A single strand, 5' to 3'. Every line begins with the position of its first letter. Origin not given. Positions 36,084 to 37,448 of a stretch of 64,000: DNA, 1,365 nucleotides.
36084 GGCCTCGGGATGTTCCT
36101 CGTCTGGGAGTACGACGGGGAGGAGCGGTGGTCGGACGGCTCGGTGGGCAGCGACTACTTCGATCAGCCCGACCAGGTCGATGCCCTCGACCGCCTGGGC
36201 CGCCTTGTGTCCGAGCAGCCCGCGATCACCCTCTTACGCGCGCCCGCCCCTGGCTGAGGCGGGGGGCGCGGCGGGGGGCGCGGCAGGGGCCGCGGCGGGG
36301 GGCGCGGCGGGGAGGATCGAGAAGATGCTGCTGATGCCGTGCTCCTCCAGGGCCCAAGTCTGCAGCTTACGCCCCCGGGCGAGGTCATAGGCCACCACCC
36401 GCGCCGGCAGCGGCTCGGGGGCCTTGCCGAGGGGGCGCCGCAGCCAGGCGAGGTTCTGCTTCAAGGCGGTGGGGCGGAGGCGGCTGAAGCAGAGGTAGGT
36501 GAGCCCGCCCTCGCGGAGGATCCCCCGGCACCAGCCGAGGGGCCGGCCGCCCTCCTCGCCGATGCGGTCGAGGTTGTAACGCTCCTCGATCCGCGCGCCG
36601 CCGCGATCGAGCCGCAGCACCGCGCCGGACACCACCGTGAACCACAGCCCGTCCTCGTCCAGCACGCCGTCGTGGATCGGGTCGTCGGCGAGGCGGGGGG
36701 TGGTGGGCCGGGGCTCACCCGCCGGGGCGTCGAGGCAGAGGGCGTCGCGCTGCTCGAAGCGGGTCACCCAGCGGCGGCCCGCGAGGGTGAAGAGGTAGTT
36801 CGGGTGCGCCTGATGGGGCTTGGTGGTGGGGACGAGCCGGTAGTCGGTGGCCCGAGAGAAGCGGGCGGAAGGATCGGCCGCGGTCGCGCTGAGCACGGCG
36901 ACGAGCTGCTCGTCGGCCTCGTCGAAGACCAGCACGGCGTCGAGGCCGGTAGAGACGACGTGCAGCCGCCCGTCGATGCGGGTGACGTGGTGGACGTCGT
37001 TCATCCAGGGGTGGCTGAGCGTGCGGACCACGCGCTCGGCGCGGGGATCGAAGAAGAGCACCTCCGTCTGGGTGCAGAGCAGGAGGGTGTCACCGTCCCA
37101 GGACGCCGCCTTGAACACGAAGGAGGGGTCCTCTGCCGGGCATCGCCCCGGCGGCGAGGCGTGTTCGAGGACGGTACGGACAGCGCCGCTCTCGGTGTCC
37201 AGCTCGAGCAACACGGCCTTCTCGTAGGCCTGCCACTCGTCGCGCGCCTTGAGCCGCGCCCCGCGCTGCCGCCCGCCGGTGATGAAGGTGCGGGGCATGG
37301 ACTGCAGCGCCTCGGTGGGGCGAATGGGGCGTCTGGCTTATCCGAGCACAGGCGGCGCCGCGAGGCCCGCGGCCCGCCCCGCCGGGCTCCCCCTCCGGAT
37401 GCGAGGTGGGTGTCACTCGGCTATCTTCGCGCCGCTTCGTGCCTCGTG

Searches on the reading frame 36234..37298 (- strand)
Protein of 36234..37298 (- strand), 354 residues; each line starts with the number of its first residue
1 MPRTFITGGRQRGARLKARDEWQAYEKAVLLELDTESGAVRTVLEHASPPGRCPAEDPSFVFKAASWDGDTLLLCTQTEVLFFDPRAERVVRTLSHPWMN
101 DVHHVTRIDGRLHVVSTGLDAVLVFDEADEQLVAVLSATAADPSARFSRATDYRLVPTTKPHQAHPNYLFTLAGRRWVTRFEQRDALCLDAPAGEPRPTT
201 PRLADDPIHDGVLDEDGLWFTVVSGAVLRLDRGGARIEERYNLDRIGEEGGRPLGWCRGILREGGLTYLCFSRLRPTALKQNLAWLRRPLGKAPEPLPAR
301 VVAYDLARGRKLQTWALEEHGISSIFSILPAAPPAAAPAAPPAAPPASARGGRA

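Call 8: search_protein_families(library=pfam, proteins=[window:36234-37298:-], max_evalue=0.001)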
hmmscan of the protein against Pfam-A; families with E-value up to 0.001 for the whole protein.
window:36234-37298:- (354 aa): 0 families

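Call 45: search_protein_families(library=ncbifam, proteins=[window:36234-37298:-], max_evalue=0.00001)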
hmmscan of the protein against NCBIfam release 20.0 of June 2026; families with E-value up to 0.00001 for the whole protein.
window:36234-37298:- (354 aa): 0 families
